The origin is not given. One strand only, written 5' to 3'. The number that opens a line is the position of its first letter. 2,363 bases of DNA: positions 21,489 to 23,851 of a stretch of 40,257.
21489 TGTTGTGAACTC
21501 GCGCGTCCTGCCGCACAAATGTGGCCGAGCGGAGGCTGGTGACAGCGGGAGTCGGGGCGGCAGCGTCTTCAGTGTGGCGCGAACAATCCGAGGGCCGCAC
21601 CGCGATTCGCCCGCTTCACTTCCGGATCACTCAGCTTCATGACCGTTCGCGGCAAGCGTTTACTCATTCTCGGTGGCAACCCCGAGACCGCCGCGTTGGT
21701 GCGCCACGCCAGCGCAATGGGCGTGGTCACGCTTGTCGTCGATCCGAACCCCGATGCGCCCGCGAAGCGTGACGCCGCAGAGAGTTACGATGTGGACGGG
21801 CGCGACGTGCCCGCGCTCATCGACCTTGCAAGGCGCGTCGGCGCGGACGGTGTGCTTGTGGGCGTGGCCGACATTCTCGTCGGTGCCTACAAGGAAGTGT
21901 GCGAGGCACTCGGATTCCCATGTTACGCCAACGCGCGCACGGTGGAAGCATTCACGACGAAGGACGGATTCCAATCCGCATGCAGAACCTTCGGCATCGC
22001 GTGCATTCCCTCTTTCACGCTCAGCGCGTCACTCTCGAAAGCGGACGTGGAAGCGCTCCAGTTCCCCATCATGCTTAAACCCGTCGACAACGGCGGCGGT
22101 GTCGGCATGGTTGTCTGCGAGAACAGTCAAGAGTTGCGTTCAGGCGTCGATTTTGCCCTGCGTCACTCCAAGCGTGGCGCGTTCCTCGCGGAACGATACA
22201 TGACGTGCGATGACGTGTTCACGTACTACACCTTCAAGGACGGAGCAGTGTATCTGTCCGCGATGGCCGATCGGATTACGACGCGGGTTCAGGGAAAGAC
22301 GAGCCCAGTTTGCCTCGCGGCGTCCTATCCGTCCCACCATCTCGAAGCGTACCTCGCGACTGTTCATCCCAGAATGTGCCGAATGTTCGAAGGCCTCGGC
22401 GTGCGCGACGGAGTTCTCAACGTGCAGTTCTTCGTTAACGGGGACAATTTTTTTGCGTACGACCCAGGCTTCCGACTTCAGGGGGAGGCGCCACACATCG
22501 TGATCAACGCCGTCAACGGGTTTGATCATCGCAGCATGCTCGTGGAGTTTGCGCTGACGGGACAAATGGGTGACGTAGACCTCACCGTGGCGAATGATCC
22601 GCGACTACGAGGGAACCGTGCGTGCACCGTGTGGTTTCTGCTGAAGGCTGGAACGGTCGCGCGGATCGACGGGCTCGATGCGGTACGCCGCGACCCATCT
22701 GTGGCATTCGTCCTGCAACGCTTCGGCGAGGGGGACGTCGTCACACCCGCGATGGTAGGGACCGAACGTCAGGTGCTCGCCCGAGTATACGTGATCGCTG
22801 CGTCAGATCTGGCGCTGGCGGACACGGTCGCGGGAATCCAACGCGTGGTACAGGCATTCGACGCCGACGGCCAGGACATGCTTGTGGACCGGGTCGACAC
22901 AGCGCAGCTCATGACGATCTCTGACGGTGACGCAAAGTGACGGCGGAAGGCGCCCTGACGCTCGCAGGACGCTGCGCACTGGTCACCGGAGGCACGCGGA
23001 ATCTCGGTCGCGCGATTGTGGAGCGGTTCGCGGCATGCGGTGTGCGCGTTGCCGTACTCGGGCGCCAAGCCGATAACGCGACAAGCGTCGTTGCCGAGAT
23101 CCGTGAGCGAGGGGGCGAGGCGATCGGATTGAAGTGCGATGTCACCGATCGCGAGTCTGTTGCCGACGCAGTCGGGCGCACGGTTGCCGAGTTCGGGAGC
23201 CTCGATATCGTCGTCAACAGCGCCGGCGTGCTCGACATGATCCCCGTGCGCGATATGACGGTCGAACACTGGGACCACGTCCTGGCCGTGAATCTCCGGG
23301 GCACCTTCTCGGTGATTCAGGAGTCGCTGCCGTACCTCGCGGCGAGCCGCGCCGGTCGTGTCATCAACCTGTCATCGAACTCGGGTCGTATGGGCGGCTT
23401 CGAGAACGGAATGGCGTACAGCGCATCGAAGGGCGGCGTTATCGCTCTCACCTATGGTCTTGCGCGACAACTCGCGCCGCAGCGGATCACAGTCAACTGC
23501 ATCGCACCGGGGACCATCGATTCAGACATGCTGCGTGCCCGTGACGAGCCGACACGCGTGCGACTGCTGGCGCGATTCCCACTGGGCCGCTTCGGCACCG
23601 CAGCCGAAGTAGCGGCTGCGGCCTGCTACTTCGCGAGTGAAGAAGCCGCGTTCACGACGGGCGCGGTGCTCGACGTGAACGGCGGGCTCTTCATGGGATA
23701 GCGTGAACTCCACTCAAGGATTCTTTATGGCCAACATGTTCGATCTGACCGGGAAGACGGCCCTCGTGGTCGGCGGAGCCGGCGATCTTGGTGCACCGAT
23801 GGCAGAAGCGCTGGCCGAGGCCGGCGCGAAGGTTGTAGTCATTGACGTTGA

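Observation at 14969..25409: Ten-gene, glycosyltransferase-free, translationally coupled operon embedded in the polysaccharide locus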

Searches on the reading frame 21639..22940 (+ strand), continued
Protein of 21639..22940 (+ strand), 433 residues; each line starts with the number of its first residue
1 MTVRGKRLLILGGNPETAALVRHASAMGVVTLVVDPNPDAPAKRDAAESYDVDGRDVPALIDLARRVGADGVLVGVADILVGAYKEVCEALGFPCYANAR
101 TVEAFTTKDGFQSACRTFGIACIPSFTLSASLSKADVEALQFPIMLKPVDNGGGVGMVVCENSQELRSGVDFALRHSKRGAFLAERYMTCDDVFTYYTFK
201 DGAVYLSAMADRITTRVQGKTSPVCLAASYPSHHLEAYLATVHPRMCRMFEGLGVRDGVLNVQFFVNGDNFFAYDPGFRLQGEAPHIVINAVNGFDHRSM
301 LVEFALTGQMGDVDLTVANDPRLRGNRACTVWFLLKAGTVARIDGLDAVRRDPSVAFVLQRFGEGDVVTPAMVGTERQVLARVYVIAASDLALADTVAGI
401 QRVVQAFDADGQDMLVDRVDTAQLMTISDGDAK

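Call 84: search_protein_representatives(protein=window:21639-22940:+)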
Query: 433 residues. Proteins with E-value up to 0.001 (for the whole library): 3842; up to 1e-10: 1491; up to 1e-30: 421. The best 150 are listed.
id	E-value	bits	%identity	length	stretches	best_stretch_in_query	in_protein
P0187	1.5e-159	547.9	59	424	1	1-417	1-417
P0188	1.6e-145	501.8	52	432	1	2-423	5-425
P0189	4.0e-134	464.2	50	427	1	3-421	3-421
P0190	2.4e-128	445.2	49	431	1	4-421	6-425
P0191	6.2e-126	437.3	46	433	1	4-425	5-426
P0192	5.8e-122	424.2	57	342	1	3-335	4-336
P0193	2.1e-121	422.4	47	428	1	3-421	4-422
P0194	3.9e-118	411.6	36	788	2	3-421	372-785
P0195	1.1e-115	403.5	42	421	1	1-419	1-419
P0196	3.0e-115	402.1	45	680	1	3-418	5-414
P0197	5.3e-114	398.0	43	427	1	4-422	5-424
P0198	7.0e-114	397.6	43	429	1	4-420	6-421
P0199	3.4e-113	395.3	45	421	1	4-392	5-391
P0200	9.6e-111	387.2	46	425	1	7-420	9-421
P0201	1.2e-109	383.6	42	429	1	4-417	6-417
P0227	3.2e-78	280.1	27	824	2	4-417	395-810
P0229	3.8e-76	273.3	34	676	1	2-412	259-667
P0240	3.6e-71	256.9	35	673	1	4-417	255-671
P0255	4.8e-67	243.3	24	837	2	8-415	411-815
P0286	6.2e-61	223.1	33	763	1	5-424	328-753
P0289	1.7e-60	221.7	31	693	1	2-420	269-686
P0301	1.2e-58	215.6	29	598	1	5-416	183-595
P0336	1.9e-54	201.8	31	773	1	6-425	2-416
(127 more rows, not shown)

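Call 85: search_protein_families(library=pfam, proteins=[P0194, P0196, P0227, P0229, P0240, P0286, P0289, P0301, P0336, P0255], max_evalue=0.0001)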
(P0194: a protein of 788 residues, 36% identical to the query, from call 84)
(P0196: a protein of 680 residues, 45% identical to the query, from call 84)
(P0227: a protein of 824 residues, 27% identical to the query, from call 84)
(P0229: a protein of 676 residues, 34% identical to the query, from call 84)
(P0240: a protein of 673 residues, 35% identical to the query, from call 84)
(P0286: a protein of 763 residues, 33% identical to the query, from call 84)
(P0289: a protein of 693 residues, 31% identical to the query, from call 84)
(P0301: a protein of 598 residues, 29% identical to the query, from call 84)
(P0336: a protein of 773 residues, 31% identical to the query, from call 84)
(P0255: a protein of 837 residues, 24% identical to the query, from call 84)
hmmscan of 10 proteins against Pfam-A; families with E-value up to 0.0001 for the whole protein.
P0194 (788 aa): 6 families
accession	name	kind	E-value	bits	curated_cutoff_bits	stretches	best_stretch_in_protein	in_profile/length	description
PF13535.11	ATP-grasp_4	-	2.4e-17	63.4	27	1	136-278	2-158/160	ATP-grasp domain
PF02655.19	ATP-grasp_3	-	5.4e-16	59.5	23.2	2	101-270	2-155/160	ATP-grasp domain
PF07478.18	Dala_Dala_lig_C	-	1.1e-14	54.9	24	2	501-559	32-88/204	D-ala D-ala ligase C-terminus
PF02786.22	CPSase_L_D2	-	6.9e-11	42.5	19.8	0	129-302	31-207/211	Carbamoyl-phosphate synthase L chain, ATP binding domain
PF01071.24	GARS_A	-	4.1e-06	27.2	27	0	103-201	3-107/194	Phosphoribosylglycinamide synthetase, ATP-grasp (A) domain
PF21360.3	PylC-like_N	-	9.7e-05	22.9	27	0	378-442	2-71/96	PylC-like, N-terminal domain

P0196 (680 aa): 7 families
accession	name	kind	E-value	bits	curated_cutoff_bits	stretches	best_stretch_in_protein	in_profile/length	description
PF13561.12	adh_short_C2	-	5.4e-41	141.1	27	1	442-677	6-234/236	Enoyl-(Acyl carrier protein) reductase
PF00106.31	adh_short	-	2.8e-36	125.3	26.6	1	433-619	1-187/195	short chain dehydrogenase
PF08659.16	KR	-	6.7e-12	46.1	22.6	1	435-593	3-161/180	KR domain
PF07478.18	Dala_Dala_lig_C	-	9.8e-09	35.4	24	1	132-191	31-88/204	D-ala D-ala ligase C-terminus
PF02786.22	CPSase_L_D2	-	4.9e-08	33.2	19.8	1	131-185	32-90/211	Carbamoyl-phosphate synthase L chain, ATP binding domain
PF02844.21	GARS_N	-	2.7e-05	25.3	29.5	0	10-106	3-98/100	Phosphoribosylglycinamide synthetase, N domain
PF21360.3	PylC-like_N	-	5.4e-05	23.7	27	0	11-75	2-71/96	PylC-like, N-terminal domain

P0227 (824 aa): 8 families
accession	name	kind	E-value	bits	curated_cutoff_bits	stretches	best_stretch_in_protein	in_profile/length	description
PF13535.11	ATP-grasp_4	-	4.7e-22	78.8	27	2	534-674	1-153/160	ATP-grasp domain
PF07478.18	Dala_Dala_lig_C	-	5.2e-18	65.7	24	2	529-598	30-96/204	D-ala D-ala ligase C-terminus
PF02786.22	CPSase_L_D2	-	1.1e-15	58.1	19.8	1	502-697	2-201/211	Carbamoyl-phosphate synthase L chain, ATP binding domain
PF02655.19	ATP-grasp_3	-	5.2e-12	46.6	23.2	1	96-271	2-159/160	ATP-grasp domain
PF18603.7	LAL_C2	-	1.6e-11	44.8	29.4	1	319-388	7-78/78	L-amino acid ligase C-terminal domain 2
PF21360.3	PylC-like_N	-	8.5e-09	35.9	27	0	4-65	5-72/96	PylC-like, N-terminal domain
PF18130.6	ATPgrasp_N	-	2.4e-06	28.5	27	0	416-489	4-81/81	ATP-grasp N-terminal domain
PF14397.11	ATPgrasp_ST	-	7.9e-06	25.7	31.4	0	489-574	9-101/278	Sugar-transfer associated ATP-grasp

P0229 (676 aa): 6 families
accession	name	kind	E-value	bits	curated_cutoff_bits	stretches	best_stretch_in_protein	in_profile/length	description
PF00753.33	Lactamase_B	-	3.3e-11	43.9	22.7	1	15-187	3-172/196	Metallo-beta-lactamase superfamily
PF02786.22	CPSase_L_D2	-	6.7e-08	32.7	19.8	1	393-445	35-91/211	Carbamoyl-phosphate synthase L chain, ATP binding domain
PF02655.19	ATP-grasp_3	-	2.1e-07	31.6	23.2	1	393-514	28-136/160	ATP-grasp domain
PF13535.11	ATP-grasp_4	-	9.5e-07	29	27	1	396-523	2-139/160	ATP-grasp domain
PF12706.13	Lactamase_B_2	-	4.2e-05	23.7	27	1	48-164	25-146/200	Beta-lactamase superfamily domain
PF07478.18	Dala_Dala_lig_C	-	5.2e-05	23.3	24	0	395-450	35-88/204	D-ala D-ala ligase C-terminus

P0240 (673 aa): 4 families
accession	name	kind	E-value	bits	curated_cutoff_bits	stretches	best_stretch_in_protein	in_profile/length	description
PF00753.33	Lactamase_B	-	1.6e-15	58.1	22.7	1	8-199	3-191/196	Metallo-beta-lactamase superfamily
PF19583.5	ODP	-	1.7e-06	28.5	27.2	1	15-136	7-122/194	ODP family beta lactamase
PF13535.11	ATP-grasp_4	-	4.1e-06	26.9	27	1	395-522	2-139/160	ATP-grasp domain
PF02786.22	CPSase_L_D2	-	3.2e-05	24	19.8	1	361-443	1-90/211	Carbamoyl-phosphate synthase L chain, ATP binding domain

P0286 (763 aa): 8 families
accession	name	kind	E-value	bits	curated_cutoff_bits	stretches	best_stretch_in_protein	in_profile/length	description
PF02388.22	FemAB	-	6.5e-15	55.3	24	2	125-205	158-233/406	FemAB family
PF13480.13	Acetyltransf_6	-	4.4e-11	43.6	22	1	140-271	5-140/143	Acetyltransferase (GNAT) domain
PF13535.11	ATP-grasp_4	-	3.7e-10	40.1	27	1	468-600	2-143/160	ATP-grasp domain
PF01071.24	GARS_A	-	6.3e-09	36.4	27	1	432-599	2-180/194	Phosphoribosylglycinamide synthetase, ATP-grasp (A) domain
PF07478.18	Dala_Dala_lig_C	-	6.7e-09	36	24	1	464-541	32-106/204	D-ala D-ala ligase C-terminus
PF02786.22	CPSase_L_D2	-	9.1e-09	35.6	19.8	1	437-518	6-92/211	Carbamoyl-phosphate synthase L chain, ATP binding domain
PF04339.18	FemAB_like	-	3.9e-07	30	27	1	81-266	120-312/369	Peptidogalycan biosysnthesis/recognition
PF02655.19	ATP-grasp_3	-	6.4e-05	23.5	23.2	0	467-546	30-100/160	ATP-grasp domain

P0289 (693 aa): 4 families
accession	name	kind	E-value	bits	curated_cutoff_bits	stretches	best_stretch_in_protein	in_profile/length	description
PF00753.33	Lactamase_B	-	2.7e-12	47.5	22.7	1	24-186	3-162/196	Metallo-beta-lactamase superfamily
PF02786.22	CPSase_L_D2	-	5e-11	43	19.8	1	375-485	2-119/211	Carbamoyl-phosphate synthase L chain, ATP binding domain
PF12706.13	Lactamase_B_2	-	7.7e-06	26.1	27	0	57-93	25-62/200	Beta-lactamase superfamily domain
PF02655.19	ATP-grasp_3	-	2.7e-05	24.7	23.2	1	374-503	3-115/160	ATP-grasp domain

P0301 (598 aa): 9 families
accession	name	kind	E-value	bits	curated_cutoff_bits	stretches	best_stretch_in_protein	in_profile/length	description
PF00583.31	Acetyltransf_1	-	3.9e-13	50.1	20.7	1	55-149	23-116/116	Acetyltransferase (GNAT) family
PF13508.13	Acetyltransf_7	-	1.8e-12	47.9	27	1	65-150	2-83/84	Acetyltransferase (GNAT) domain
PF02786.22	CPSase_L_D2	-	2.8e-11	43.8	19.8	1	287-461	1-181/211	Carbamoyl-phosphate synthase L chain, ATP binding domain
PF07478.18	Dala_Dala_lig_C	-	2.9e-11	43.7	24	1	309-456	24-172/204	D-ala D-ala ligase C-terminus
PF13673.13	Acetyltransf_10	-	1.5e-10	41.6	23.6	1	60-153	24-111/128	Acetyltransferase (GNAT) domain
PF13535.11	ATP-grasp_4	-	1.2e-08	35.2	27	1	320-456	1-148/160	ATP-grasp domain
PF02655.19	ATP-grasp_3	-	7.3e-08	33.1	23.2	1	285-462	1-159/160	ATP-grasp domain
PF18603.7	LAL_C2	-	4.4e-07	30.5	29.4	1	517-585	6-75/78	L-amino acid ligase C-terminal domain 2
PF02222.28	ATP-grasp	-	1.5e-06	28.5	27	1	298-459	6-162/179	ATP-grasp domain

P0336 (773 aa): 5 families
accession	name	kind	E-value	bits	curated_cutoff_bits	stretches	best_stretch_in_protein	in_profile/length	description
PF02423.21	OCD_Mu_crystall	-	1.4e-58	198.7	24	1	447-749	17-312/314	Ornithine cyclodeaminase/mu-crystallin family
PF02786.22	CPSase_L_D2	-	3.1e-05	24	19.8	1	127-190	32-99/211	Carbamoyl-phosphate synthase L chain, ATP binding domain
PF22660.2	RS_preATP-grasp-like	-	4.1e-05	24.3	27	0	1-60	1-60/98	Ribonucleotide synthetase preATP-grasp domain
PF21360.3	PylC-like_N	-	5.9e-05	23.6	27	0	4-70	1-72/96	PylC-like, N-terminal domain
PF07478.18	Dala_Dala_lig_C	-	6e-05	23.1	24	0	132-190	35-90/204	D-ala D-ala ligase C-terminus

P0255 (837 aa): 7 families
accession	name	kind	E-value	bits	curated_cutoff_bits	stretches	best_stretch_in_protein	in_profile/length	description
PF02655.19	ATP-grasp_3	-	3.1e-15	57.1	23.2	2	109-268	3-154/160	ATP-grasp domain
PF07478.18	Dala_Dala_lig_C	-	1.1e-14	54.8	24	2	544-599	34-87/204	D-ala D-ala ligase C-terminus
PF13535.11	ATP-grasp_4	-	2.1e-14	53.9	27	1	546-662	2-130/160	ATP-grasp domain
PF02786.22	CPSase_L_D2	-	6.4e-14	52.4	19.8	1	512-595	1-91/211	Carbamoyl-phosphate synthase L chain, ATP binding domain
PF01071.24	GARS_A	-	2e-09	38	27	1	512-608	2-103/194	Phosphoribosylglycinamide synthetase, ATP-grasp (A) domain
PF18603.7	LAL_C2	-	7.4e-07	29.8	29.4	0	733-806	2-75/78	L-amino acid ligase C-terminal domain 2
PF02222.28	ATP-grasp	-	5.5e-06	26.6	27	0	520-594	3-77/179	ATP-grasp domain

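Call 89: search_solved_structures(query=A5, max_evalue=0.0001)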
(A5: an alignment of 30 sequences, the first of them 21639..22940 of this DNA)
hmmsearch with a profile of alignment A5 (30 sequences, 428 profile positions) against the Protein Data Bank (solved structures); distinct sequences matched with E-value up to 0.0001: 123 (the best 60 are shown).
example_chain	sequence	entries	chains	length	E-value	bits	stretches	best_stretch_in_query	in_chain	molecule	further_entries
4dim_A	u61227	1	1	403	2.8e-34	121.5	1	4-408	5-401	Phosphoribosylglycinamide synthetase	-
1bxr_A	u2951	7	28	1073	3e-21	78.6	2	26-276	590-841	CARBAMOYL-PHOSPHATE SYNTHASE | CARBAMOYL PHOSPHATE SYNTHETASE: LARGE SUBUNIT | CARBAMOYL PHOSPHATE SYNTHETASE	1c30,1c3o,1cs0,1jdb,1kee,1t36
1ce8_A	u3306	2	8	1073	1.4e-20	76.4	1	26-276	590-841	PROTEIN (CARBAMOYL-PHOSPHATE SYNTHASE) | carbamoyl phosphate synthetase large chain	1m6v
1a9x_A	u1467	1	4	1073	1.7e-19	72.8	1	26-276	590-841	CARBAMOYL PHOSPHATE SYNTHETASE (LARGE CHAIN)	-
5dot_A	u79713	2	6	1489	1e-17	66.9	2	19-192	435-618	Carbamoyl-phosphate synthase [ammonia], mitochondrial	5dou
6uel_A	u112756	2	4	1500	1.1e-17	66.9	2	19-192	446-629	Carbamoyl-phosphate synthase [ammonia], mitochondrial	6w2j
3ouu_A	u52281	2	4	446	4.3e-17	64.9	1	4-320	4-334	Biotin carboxylase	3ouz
1ulz_A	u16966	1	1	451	5.6e-17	64.5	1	7-299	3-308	pyruvate carboxylase n-terminal domain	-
9tps_G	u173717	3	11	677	6.6e-17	64.3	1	7-303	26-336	Biotin carboxylase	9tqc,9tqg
7kbl_A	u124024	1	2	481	9.9e-17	63.7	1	6-308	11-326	2-oxoglutarate carboxylase small subunit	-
7kct_A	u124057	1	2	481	1.1e-16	63.6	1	7-308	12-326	2-oxoglutarate carboxylase small subunit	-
3vot_A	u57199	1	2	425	6.5e-16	61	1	58-369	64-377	L-amino acid ligase, BL00235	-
9eb7_A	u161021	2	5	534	1e-15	60.3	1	5-308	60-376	Biotin carboxylase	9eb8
7kc7_A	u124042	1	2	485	3.5e-15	58.6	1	7-308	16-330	2-oxoglutarate carboxylase small subunit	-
8j4z_E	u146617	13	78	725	4.1e-15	58.4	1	7-194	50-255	Methylcrotonoyl-CoA carboxylase subunit alpha, mitochondrial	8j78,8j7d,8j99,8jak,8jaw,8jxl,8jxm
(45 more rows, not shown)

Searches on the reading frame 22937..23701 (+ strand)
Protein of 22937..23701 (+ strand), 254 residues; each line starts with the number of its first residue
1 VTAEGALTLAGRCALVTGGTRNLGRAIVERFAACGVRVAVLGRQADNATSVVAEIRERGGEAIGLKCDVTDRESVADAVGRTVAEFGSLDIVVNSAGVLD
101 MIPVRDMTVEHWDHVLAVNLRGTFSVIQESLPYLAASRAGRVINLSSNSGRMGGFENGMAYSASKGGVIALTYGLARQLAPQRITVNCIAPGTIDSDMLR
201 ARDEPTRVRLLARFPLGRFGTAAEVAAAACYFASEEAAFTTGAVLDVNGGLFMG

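Call 4: search_protein_families(library=pfam, proteins=[window:22937-23701:+], max_evalue=0.01)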
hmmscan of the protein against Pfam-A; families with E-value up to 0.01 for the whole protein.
window:22937-23701:+ (254 aa): 6 families
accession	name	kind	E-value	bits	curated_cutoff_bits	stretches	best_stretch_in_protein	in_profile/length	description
PF13561.12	adh_short_C2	-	6e-59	199.9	27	1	21-251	6-235/236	Enoyl-(Acyl carrier protein) reductase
PF00106.31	adh_short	-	2.8e-56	190.5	26.6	1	13-204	2-192/195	short chain dehydrogenase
PF08659.16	KR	-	1.3e-18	68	22.6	1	15-164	4-152/180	KR domain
PF23441.1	SDR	-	1e-08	35.3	27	1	9-200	5-200/258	SDR-like rossmann domain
PF01370.27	Epimerase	-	1.8e-07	31.2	20.9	1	14-148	1-116/240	NAD dependent epimerase/dehydratase family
PF01073.25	3Beta_HSD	-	0.00036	20.1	22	1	15-129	1-102/280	3-beta hydroxysteroid dehydrogenase/isomerase family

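Call 8: search_protein_families(library=ncbifam, proteins=[window:22937-23701:+], max_evalue=0.001)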
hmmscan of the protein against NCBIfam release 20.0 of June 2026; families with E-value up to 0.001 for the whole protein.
window:22937-23701:+ (254 aa): 229 families (the best 25 are shown)
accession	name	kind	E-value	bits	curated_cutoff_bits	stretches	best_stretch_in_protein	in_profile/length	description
NF009466.0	PRK12826.1-2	subfamily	2.9e-69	233.3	222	1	12-252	4-245/248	3-oxoacyl-ACP reductase FabG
NF004198.0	PRK05653.1-3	equivalog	7.4e-69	231.9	296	1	9-253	5-248/248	3-oxoacyl-ACP reductase FabG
TIGR01830.1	3oxo_ACP_reduc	equivalog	3e-66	223.5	297.75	1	14-251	1-238/239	3-oxoacyl-[acyl-carrier-protein] reductase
NF005559.1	PRK07231.1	subfamily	1.4e-63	214.7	215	1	9-252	2-248/249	glucose 1-dehydrogenase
NF009468.0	PRK12826.1-4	equivalog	9.6e-60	202.4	318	1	8-251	4-247/256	SDR family oxidoreductase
NF004197.0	PRK05653.1-1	equivalog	4.7e-59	200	332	1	8-253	4-248/249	3-oxoacyl-ACP reductase FabG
NF004200.0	PRK05653.1-5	equivalog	1.9e-58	197.9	273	1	13-251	4-241/242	3-oxoacyl-ACP reductase FabG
NF004818.0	PRK06172.1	equivalog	3.9e-58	196.7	336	1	8-251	4-250/253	SDR family oxidoreductase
NF004791.0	PRK06138.1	equivalog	5.1e-58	196.3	312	1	8-252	2-250/252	SDR family oxidoreductase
NF006070.0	PRK08213.1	subfamily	7.8e-58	196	279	1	6-251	7-256/259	gluconate 5-dehydrogenase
NF004202.0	PRK05653.2-2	equivalog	7.5e-56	189.5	333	1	8-250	4-246/259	3-oxoacyl-ACP reductase FabG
NF005309.0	PRK06841.1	subfamily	1.6e-55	188.4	286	1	4-250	8-251/255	GolD/DthD family dehydrogenase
NF009464.0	PRK12824.1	subfamily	1.2e-54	185.6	269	1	12-253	3-244/245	3-oxoacyl-ACP reductase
TIGR01829.1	AcAcCoA_reduct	subfamily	1.8e-54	184.9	302.1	1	12-253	1-242/242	acetoacetyl-CoA reductase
NF004199.0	PRK05653.1-4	equivalog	1.3e-53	182.1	301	1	8-253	2-247/247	3-oxoacyl-ACP reductase FabG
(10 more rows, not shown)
